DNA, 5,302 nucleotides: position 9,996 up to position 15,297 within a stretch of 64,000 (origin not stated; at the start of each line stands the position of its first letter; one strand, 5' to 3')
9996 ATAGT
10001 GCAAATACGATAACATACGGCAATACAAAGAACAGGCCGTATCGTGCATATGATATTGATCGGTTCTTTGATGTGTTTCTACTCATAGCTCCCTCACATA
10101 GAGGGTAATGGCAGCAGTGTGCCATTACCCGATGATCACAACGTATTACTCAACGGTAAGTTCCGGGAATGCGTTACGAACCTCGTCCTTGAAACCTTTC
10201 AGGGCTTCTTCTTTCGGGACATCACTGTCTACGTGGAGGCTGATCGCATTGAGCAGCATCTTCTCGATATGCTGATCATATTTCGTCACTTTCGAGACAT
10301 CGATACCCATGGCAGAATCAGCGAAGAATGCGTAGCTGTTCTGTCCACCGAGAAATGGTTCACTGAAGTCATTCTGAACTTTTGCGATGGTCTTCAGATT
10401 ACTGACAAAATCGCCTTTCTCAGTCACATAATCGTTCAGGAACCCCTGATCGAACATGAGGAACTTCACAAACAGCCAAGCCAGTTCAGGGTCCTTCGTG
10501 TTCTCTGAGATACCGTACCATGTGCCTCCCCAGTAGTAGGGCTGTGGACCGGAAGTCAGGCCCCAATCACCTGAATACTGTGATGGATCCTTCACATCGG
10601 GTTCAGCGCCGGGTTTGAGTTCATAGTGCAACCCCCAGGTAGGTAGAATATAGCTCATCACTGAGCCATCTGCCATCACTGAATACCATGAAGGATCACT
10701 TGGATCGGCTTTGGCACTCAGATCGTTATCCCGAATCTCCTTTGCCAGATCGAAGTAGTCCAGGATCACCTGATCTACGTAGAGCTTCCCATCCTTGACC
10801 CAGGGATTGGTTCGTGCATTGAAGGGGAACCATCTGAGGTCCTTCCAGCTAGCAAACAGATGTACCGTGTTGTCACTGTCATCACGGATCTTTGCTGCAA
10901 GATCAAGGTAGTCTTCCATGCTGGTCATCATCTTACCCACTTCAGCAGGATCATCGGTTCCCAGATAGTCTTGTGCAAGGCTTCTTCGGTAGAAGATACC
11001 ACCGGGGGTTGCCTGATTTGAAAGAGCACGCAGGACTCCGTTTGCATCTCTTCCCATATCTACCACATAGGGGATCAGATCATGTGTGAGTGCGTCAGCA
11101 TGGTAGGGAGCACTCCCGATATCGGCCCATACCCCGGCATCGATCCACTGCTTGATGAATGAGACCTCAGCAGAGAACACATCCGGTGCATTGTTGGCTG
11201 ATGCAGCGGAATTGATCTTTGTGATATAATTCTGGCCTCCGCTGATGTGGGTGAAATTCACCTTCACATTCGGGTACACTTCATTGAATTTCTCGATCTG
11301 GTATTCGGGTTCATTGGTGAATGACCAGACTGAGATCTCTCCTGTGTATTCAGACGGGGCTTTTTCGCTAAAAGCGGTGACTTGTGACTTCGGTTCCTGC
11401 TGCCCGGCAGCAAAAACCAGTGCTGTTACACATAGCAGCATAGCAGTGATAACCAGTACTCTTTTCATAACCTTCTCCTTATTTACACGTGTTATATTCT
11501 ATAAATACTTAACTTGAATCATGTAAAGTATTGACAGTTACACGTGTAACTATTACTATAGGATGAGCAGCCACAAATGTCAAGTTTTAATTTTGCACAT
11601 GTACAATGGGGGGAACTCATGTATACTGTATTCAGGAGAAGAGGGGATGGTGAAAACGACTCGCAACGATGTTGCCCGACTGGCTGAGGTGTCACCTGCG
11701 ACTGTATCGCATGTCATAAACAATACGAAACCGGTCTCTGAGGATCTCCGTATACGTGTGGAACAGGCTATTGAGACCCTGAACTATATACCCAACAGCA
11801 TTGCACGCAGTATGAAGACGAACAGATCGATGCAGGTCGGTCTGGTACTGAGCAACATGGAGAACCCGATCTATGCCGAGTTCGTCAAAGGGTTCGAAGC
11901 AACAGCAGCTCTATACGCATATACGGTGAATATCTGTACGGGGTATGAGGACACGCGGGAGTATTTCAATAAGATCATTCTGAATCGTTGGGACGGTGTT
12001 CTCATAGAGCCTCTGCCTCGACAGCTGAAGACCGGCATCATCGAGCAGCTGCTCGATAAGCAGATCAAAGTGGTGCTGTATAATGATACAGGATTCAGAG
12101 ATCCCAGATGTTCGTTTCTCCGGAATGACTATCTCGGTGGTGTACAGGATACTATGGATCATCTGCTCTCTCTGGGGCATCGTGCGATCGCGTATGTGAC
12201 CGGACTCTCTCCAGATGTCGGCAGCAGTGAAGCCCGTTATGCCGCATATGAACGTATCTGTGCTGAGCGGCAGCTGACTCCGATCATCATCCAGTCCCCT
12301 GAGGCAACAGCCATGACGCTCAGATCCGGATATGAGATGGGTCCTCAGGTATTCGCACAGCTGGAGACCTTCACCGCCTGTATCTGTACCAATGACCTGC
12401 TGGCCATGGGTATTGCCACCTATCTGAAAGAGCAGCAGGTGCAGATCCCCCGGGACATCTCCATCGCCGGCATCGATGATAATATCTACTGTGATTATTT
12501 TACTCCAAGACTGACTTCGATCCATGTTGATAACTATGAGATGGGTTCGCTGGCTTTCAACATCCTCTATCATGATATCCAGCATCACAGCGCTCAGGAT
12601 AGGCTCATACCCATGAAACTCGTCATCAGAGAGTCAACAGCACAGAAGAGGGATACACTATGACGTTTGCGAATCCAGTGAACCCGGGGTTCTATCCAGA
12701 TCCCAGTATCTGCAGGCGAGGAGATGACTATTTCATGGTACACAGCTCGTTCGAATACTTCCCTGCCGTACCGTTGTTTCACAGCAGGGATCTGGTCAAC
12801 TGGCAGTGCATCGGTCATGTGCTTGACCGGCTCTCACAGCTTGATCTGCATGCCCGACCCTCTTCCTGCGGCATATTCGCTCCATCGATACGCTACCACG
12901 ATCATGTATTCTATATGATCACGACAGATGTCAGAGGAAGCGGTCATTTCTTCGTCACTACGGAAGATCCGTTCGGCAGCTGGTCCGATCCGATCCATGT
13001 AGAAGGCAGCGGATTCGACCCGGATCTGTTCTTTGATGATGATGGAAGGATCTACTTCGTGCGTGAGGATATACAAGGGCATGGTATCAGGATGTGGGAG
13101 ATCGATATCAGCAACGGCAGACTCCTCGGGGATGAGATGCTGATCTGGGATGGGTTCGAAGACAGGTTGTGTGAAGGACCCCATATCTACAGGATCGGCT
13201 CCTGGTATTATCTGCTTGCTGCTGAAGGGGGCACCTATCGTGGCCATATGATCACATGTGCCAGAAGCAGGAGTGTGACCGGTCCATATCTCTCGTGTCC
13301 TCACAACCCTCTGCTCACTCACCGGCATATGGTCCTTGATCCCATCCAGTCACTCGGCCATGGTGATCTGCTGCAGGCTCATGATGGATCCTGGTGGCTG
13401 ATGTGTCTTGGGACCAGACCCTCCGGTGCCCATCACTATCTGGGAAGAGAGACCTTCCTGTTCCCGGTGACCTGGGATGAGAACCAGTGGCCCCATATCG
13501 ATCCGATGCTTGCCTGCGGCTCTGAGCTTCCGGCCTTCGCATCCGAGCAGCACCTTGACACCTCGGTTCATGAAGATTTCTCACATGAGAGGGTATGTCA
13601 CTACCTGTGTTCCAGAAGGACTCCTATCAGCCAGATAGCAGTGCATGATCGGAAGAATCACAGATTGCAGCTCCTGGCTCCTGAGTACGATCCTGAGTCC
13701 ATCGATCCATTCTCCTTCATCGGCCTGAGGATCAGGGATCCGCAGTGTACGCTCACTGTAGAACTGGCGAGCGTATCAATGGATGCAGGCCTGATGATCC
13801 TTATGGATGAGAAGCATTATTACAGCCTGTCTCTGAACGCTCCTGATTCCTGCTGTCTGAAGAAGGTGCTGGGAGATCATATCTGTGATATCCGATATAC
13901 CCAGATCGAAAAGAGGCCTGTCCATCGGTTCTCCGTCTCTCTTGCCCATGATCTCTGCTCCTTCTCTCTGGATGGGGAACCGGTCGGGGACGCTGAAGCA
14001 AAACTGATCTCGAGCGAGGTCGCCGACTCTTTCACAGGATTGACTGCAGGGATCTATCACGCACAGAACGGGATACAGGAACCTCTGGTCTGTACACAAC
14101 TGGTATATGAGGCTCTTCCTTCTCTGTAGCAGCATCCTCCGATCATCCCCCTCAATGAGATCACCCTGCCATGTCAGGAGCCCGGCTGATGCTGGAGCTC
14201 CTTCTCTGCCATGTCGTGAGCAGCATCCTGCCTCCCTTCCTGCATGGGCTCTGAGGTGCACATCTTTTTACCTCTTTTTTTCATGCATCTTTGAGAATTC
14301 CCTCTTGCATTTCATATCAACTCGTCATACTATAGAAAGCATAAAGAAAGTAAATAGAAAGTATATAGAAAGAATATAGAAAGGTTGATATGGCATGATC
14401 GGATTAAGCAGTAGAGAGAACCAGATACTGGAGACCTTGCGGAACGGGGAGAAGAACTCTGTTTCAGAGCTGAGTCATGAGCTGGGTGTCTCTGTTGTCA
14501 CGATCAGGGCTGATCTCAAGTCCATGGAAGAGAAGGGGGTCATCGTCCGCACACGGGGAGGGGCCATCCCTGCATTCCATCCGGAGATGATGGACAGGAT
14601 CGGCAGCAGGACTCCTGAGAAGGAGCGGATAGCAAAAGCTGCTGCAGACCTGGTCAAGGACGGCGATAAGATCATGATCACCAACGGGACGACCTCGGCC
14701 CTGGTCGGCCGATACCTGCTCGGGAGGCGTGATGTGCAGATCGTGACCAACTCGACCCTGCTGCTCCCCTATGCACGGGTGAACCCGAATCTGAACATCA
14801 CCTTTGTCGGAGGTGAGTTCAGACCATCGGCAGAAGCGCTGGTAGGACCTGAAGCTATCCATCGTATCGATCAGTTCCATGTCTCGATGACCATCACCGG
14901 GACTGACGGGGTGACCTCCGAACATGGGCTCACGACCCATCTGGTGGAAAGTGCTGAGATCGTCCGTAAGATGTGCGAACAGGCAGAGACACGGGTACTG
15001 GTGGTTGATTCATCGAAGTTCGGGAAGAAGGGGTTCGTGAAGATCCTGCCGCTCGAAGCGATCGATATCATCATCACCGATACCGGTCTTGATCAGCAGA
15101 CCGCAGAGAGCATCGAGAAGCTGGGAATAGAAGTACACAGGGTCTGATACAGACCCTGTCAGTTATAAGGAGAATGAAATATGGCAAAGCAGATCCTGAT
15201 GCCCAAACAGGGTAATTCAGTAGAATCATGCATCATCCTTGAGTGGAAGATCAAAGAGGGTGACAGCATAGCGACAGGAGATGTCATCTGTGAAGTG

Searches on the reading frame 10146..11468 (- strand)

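Call 85: search_protein_families(library=pfam, proteins=[window:10146-11468:-], max_evalue=0.00001)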
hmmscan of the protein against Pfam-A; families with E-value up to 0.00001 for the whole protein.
window:10146-11468:- (440 aa): 2 families
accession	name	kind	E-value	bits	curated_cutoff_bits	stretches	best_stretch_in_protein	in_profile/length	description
PF13416.11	SBP_bac_8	-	6.2e-21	75.8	27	1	58-344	3-250/279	Bacterial extracellular solute-binding protein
PF01547.30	SBP_bac_1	-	4.7e-18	66.7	26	1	55-338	12-301/307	Bacterial extracellular solute-binding protein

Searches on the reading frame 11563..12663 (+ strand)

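Call 4: search_protein_families(library=pfam, proteins=[window:11563-12663:+])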
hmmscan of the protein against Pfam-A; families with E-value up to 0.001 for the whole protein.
window:11563-12663:+ (366 aa): 4 families
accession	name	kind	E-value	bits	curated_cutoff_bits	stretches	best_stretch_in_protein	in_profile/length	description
PF13377.12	Peripla_BP_3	-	5.9e-30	105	26.5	1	199-359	2-167/167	Periplasmic binding protein-like domain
PF00356.27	LacI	-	2.8e-18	65.9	27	1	35-78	3-46/46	Bacterial regulatory proteins, lacI family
PF00532.27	Peripla_BP_1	-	1.1e-12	48.4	22.2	1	91-356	3-280/281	Periplasmic binding proteins and sugar binding domain of LacI family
PF13407.12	Peripla_BP_4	-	1.9e-09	37.9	35.1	1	92-305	1-217/258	Periplasmic binding protein domain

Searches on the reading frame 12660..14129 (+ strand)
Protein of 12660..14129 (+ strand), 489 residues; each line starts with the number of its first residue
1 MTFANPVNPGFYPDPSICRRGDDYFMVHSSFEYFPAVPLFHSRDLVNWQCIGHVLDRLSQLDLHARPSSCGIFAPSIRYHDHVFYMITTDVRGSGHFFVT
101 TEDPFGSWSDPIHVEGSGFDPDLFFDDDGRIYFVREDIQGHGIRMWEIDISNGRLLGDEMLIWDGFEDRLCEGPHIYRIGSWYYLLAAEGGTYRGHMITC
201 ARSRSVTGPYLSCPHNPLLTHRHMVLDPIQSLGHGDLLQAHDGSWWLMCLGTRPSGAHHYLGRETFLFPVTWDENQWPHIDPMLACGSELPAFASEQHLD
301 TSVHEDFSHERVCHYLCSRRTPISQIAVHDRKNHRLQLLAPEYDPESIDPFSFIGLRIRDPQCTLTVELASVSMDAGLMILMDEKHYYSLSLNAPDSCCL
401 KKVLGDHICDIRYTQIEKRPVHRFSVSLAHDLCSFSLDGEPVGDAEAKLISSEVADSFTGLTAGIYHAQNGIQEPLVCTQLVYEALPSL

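Call 4: search_protein_families(library=pfam, proteins=[window:12660-14129:+])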
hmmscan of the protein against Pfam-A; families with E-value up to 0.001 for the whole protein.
window:12660-14129:+ (489 aa): 2 families
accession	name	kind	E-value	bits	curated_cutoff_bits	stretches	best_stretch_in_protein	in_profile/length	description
PF04616.20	Glyco_hydro_43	-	1.2e-79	268.2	32.2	1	3-278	1-288/288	Glycosyl hydrolases family 43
PF17851.8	GH43_C2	-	8.2e-12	45.7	22.7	1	305-472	2-189/203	Beta xylosidase C-terminal Concanavalin A-like domain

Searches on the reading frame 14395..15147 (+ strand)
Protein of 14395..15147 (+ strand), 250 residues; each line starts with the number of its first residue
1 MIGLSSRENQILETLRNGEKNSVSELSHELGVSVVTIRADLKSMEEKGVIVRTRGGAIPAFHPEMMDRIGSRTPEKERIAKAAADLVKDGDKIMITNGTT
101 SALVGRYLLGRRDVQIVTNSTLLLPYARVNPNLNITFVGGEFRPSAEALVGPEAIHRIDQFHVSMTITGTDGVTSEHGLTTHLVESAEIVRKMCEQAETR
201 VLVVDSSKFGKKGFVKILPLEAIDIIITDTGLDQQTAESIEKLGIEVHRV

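Call 3: search_protein_families(library=pfam, proteins=[window:14395-15147:+])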
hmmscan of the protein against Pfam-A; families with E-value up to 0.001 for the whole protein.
window:14395-15147:+ (250 aa): 8 families
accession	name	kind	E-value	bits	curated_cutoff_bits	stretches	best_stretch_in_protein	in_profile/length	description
PF00455.28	DeoRC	-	4.6e-48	163.6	31.8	1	73-230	3-160/160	DeoR C terminal sensor domain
PF08220.18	HTH_DeoR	-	3.9e-14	52.6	21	1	7-58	1-52/57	DeoR-like helix-turn-helix domain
PF08279.18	HTH_11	-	7.8e-10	38.9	25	1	7-55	1-50/55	HTH domain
PF25212.1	HVO_A0114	-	1.2e-05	25.5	27.6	1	4-57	20-73/84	HVO_A0114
PF01978.25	TrmB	-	3.7e-05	23.9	25.6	1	2-56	4-58/68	Sugar-specific transcriptional regulator TrmB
PF00392.27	GntR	-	5.8e-05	23.1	27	1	10-57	12-61/64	Bacterial regulatory proteins, gntR family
PF13412.12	HTH_24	-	0.00011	22.2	21.9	1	9-50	6-47/48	Winged helix-turn-helix DNA-binding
PF01022.26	HTH_5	-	0.00012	22.3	22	1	9-50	5-45/47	Bacterial regulatory protein, arsR family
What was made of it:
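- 14395..15147 (+): DeoR-family regulator, probably a sugar-phosphate-sensing repressor of the long operon. Pfam HTH_DeoR plus DeoRC (call 3).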

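Call 5: search_protein_families(library=ncbifam, proteins=[window:14395-15147:+], max_evalue=0.01)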
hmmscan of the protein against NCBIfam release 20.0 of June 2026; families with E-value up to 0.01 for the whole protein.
window:14395-15147:+ (250 aa): 20 families
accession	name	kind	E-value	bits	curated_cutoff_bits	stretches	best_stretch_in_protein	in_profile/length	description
NF040755.1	AgaR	equivalog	5.5e-53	179.7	260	1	2-248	2-254/256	transcriptional repressor AgaR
NF007316.0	PRK09802.1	equivalog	1.9e-49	168.3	351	1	2-247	13-264/269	DeoR family transcriptional regulator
NF041397.1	TranRegGlpR_Halo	equivalog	9.5e-49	166.3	300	1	6-248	5-250/253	HTH-type transcriptional regulator GlpR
NF007753.1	PRK10434.1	equivalog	1.9e-43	148.8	350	1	5-247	4-250/253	glucitol operon DNA-binding transcriptional repressor SrlR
NF040887.2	trans_reg_YciT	exception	3.2e-40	138.3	450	1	5-248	2-244/246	DNA-binding transcriptional regulator YciT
NF010034.0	PRK13509.1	equivalog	4.6e-34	117.9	244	1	6-250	5-251/251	HTH-type transcriptional regulator UlaR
NF008154.0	PRK10906.1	equivalog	5.5e-31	107.8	331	1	6-241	5-243/252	DeoR/GlpR family transcriptional regulator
NF040890.1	trans_reg_YgbI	equivalog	5.5e-28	98.1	400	1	6-247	5-249/253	DNA-binding transcriptional repressor YgbI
NF007961.0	PRK10681.1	equivalog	3.8e-21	75.6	244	1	7-244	8-247/252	DNA-binding transcriptional repressor DeoR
NF007720.0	PRK10411.1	equivalog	1.5e-16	60.5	259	1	6-231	4-234/243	L-fucose operon activator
TIGR01884.1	cas_HTH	subfamily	1e-06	28.3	60.2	1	2-53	138-189/202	CRISPR-associated CARF protein Csa3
NF053606.1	Sta1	subfamily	1.5e-05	25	80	1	3-54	17-68/100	Sta1 family transcriptional regulator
NF041395.1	TranRegLrpA1_Halo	equivalog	8.4e-05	22.6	250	1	5-51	4-50/142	HTH-type transcriptional regulator LrpA1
NF040939.2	trans_reg_lrs14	equivalog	0.00014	21.9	90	1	3-54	18-70/103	Lrs14 family HTH-type transcriptional regulator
NF041396.1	TranRegLrp_Halo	equivalog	0.00021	21.2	190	1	10-51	9-50/149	HTH-type transcriptional regulator Lrp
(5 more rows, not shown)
